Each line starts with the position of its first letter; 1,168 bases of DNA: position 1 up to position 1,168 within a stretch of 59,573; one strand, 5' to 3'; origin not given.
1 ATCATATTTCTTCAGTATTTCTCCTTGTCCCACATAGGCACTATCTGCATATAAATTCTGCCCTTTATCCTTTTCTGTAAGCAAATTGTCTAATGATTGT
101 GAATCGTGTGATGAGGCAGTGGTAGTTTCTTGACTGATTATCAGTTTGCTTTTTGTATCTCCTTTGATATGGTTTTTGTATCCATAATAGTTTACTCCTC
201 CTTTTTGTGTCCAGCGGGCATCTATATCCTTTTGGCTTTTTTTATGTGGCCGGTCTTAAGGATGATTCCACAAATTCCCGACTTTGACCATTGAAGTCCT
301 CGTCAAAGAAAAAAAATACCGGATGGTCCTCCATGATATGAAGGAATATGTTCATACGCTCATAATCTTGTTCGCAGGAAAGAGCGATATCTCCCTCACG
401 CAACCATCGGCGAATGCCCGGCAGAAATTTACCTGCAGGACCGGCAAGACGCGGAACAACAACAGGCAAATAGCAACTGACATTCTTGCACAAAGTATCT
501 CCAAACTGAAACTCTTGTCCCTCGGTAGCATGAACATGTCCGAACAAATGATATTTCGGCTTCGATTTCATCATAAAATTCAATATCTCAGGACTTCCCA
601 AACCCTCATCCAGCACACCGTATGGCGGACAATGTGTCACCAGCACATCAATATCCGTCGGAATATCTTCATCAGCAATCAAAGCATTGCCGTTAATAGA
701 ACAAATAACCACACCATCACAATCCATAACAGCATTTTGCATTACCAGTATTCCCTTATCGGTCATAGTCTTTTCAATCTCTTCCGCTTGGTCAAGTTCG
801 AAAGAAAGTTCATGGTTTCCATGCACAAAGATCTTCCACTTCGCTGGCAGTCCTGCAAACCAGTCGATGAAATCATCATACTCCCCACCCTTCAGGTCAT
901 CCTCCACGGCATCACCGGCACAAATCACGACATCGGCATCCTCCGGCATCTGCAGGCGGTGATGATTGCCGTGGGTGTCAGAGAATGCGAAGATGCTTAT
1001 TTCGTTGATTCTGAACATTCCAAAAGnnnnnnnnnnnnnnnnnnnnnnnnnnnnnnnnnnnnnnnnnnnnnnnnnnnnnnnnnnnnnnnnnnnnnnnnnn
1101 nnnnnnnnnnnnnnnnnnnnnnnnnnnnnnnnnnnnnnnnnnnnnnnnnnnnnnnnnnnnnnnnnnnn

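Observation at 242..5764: WYL-headed five-gene operon: candidate uncharacterised defence or nucleic-acid-conflict system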

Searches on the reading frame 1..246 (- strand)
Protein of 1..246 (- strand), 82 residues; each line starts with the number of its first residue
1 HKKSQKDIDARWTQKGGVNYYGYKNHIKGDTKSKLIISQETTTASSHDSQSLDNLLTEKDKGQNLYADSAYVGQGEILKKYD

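Call 75: search_protein_families(library=pfam, proteins=[window:1-246:-], max_evalue=0.05)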
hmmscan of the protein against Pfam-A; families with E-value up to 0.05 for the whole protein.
seq(82 aa): 2 families
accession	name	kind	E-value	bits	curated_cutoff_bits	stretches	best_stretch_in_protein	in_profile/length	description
PF01609.27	DDE_Tnp_1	-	2.3e-12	47.5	23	1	8-80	21-94/200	Transposase DDE domain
PF13612.12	DDE_Tnp_1_3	-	0.0011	19.4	27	1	19-74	42-94/155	Transposase DDE domain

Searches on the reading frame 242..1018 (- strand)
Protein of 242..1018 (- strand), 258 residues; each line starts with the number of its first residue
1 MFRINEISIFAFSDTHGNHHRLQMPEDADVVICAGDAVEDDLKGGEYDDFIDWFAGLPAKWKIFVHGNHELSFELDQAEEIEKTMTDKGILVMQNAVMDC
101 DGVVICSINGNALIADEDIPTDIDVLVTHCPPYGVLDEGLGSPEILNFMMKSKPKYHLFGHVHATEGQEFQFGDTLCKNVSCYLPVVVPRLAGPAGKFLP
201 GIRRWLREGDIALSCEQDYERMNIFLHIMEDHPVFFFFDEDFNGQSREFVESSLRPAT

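Call 3: search_protein_families(library=pfam, proteins=[window:242-1018:-], max_evalue=0.1)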
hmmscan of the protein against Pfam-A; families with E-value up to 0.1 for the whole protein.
window:242-1018:- (258 aa): 2 families
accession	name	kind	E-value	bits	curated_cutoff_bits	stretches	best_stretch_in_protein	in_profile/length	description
PF00149.33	Metallophos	-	2.3e-14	54.7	21.5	1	8-164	2-190/191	Calcineurin-like phosphoesterase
PF12850.12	Metallophos_2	-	0.014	15.8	27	1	9-165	3-119/154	Calcineurin-like phosphoesterase superfamily domain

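Call 4: search_protein_families(library=padloc, proteins=[window:242-1018:-], max_evalue=0.1)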
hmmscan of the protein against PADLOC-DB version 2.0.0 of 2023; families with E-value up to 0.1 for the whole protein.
window:242-1018:- (258 aa): 1 family
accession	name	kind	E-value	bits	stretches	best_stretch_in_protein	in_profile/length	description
PDLC04908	PDC-S10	-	5.3e-40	135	1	5-182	8-200/223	-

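Call 5: search_protein_families(library=ncbifam, proteins=[window:242-1018:-], max_evalue=0.1)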
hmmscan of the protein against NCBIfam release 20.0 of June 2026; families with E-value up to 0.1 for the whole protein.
window:242-1018:- (258 aa): 1 family
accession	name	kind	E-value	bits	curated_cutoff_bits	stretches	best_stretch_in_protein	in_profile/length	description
TIGR03729.1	acc_ester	subfamily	0.00013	21.5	148.25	0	27-110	32-110/239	putative phosphoesterase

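Call 55: search_solved_structures(query=window:242-1018:-, max_evalue=1, show_alignments=2)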
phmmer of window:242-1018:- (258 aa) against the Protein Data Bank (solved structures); distinct sequences matched with E-value up to 1: 4.
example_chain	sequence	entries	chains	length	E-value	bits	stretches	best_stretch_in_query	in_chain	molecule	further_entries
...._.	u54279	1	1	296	2.5e-15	59.7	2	11-81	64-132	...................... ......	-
3rl3_A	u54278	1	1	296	6e-14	55.1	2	11-81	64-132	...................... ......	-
3rl5_A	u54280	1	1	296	7.5e-13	51.5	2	11-81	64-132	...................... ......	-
7rx6_B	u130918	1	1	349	0.19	14.1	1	92-176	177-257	N6-adenosine-methyltransferase non-catalytic subunit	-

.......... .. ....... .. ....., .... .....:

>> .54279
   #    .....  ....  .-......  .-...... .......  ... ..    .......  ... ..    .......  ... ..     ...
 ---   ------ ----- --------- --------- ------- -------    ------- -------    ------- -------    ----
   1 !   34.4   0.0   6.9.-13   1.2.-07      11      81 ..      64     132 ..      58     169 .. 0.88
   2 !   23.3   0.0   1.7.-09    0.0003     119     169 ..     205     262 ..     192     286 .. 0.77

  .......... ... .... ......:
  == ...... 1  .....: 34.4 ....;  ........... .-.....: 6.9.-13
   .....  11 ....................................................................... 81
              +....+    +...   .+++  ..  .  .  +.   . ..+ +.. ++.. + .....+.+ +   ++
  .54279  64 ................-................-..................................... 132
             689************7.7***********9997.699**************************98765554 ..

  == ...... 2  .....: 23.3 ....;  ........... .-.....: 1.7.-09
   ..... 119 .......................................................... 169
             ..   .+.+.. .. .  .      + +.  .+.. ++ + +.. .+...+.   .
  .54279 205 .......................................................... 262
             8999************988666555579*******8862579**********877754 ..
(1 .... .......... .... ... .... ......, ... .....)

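Call 60: search_protein_families(library=phrogs, proteins=[window:242-1018:-], max_evalue=0.01)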
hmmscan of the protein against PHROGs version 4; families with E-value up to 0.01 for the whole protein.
window:242-1018:- (258 aa): 3 families
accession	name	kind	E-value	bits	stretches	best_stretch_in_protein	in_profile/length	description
phrog_1649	-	other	2.9e-13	50.2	2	9-106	38-143/308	metallo-phosphoesterase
phrog_547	-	other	5.7e-05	23.3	1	27-181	72-181/245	phosphoesterase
phrog_246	-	other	0.0015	18.6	1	9-73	178-244/417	NinI-like serine-threonine phosphatase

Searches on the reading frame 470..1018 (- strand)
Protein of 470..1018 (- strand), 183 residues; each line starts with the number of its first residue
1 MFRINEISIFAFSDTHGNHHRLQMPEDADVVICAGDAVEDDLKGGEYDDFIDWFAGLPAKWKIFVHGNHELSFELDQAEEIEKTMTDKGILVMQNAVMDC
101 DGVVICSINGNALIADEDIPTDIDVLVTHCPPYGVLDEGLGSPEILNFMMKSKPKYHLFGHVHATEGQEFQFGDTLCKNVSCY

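Call 57: find_homologous_proteins(query=window:470-1018:-, max_evalue=0.00001)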
Query seq(183 aa) (183 aa): 429 proteins with E <= 0.00001 among 458 candidates; the best 120 are listed.
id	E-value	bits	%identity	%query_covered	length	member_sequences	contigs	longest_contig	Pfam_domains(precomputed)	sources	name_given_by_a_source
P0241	3.4e-107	374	85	100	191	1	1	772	PF00149.34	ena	-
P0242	4.6e-106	371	89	96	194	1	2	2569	PF00149.34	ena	-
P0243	3.2e-105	368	85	100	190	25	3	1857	PF00149.34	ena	-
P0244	5.2e-105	367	85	100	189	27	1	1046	PF00149.34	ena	-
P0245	5.8e-105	367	86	96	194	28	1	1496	PF00149.34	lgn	-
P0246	2.5e-104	365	85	100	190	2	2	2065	PF00149.34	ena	-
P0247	4.9e-104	364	85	100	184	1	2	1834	PF00149.34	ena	-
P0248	1.4e-103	362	82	99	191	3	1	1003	PF00149.34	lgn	-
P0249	1.5e-103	362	83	100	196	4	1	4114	PF00149.34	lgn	-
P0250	2.1e-103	362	83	100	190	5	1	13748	PF00149.34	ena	-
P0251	2.7e-103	362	83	100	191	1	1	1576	PF00149.34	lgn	-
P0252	3.3e-103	361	86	98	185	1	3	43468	PF00149.34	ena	-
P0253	1.5e-101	356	85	98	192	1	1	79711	PF00149.34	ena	-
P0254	2.7e-101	355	84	98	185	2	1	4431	PF00149.34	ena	-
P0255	1.8e-100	352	80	100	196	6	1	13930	PF00149.34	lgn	-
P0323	4.6e-84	299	68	100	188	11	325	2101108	PF00149.34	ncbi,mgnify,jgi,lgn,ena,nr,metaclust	ncbi:MAG TPA: metallophosphoesterase [Bacteroidales bacterium]|mgnify:FL=1|jgi:predicted phosphohydr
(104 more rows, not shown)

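Call 58: find_encoding_contigs(protein=P0323, flank=5000, max_places=8)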
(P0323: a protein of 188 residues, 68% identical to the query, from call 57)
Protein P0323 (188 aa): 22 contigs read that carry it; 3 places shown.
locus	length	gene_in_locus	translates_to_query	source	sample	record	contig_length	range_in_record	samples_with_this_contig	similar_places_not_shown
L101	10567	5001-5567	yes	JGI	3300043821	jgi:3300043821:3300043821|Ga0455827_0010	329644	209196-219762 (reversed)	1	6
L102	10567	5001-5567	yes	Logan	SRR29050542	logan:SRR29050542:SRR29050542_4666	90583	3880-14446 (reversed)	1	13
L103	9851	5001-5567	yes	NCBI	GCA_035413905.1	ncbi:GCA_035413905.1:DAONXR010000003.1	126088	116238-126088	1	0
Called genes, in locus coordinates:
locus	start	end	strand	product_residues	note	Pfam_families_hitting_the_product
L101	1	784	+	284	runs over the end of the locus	PF04371:PAD_porph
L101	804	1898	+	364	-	-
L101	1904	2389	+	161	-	-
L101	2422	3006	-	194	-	PF00574:CLP_protease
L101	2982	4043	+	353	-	PF13280:WYL, PF25583:WCX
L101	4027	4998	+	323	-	PF22558:REase-ARP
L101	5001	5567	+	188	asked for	PF00149:Metallophos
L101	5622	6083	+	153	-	-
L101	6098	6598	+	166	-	-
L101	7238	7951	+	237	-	-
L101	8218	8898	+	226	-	-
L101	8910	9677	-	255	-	-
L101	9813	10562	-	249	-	PF01048:PNP_UDP_1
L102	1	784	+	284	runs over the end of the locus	PF04371:PAD_porph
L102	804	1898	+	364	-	-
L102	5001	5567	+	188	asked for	PF00149:Metallophos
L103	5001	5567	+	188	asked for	PF00149:Metallophos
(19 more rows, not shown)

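Call 59: search_protein_families(library=padloc, proteins=[L101:4027-4998:+, L101:5001-5567:+, L101:5622-6083:+, L101:6098-6598:+, L101:2982-4043:+], max_evalue=0.01)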
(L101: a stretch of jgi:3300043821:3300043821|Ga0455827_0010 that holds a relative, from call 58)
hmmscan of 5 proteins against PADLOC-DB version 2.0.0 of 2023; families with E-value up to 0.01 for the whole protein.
L101:4027-4998:+ (323 aa): 0 families

L101:5001-5567:+ (188 aa): 1 family
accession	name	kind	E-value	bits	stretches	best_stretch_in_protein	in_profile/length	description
PDLC04908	PDC-S10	-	1.3e-39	133.7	1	9-185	11-202/223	-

L101:5622-6083:+ (153 aa): 1 family
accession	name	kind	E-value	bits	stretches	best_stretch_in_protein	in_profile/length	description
PDLC04008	PD-Lambda-5_A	-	0.007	13.2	0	109-137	122-149/449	-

L101:6098-6598:+ (166 aa): 0 families

L101:2982-4043:+ (353 aa): 5 families
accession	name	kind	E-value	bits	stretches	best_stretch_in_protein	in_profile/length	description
PDLC01652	WYL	-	1.2e-32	111.5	1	165-344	16-160/162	"CAS-I,CAS-II,CAS-III,CAS-IV,CAS-V,CAS-VI; associated_signaling"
PDLC01766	Cas3c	-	8.8e-17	58.6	1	150-350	121-317/1009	-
PDLC01457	WYL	-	2.9e-12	44.7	1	163-333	121-228/229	"CAS-I,CAS-II,CAS-III,CAS-IV,CAS-V,CAS-VI; associated_signaling"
PDLC01484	WYL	-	0.00048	17.4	0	311-349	398-436/437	"CAS-I,CAS-II,CAS-III,CAS-IV,CAS-V,CAS-VI; associated_signaling"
PDLC01510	WYL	-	0.00048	17.4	0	311-349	398-436/437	"CAS-I,CAS-II,CAS-III,CAS-IV,CAS-V,CAS-VI; associated_signaling"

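Call 60: search_protein_families(library=phrogs, proteins=[L101:5622-6083:+, L101:6098-6598:+], max_evalue=0.01)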
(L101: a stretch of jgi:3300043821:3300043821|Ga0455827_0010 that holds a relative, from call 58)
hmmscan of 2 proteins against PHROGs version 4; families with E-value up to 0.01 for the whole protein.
L101:5622-6083:+ (153 aa): 0 families

L101:6098-6598:+ (166 aa): 0 families
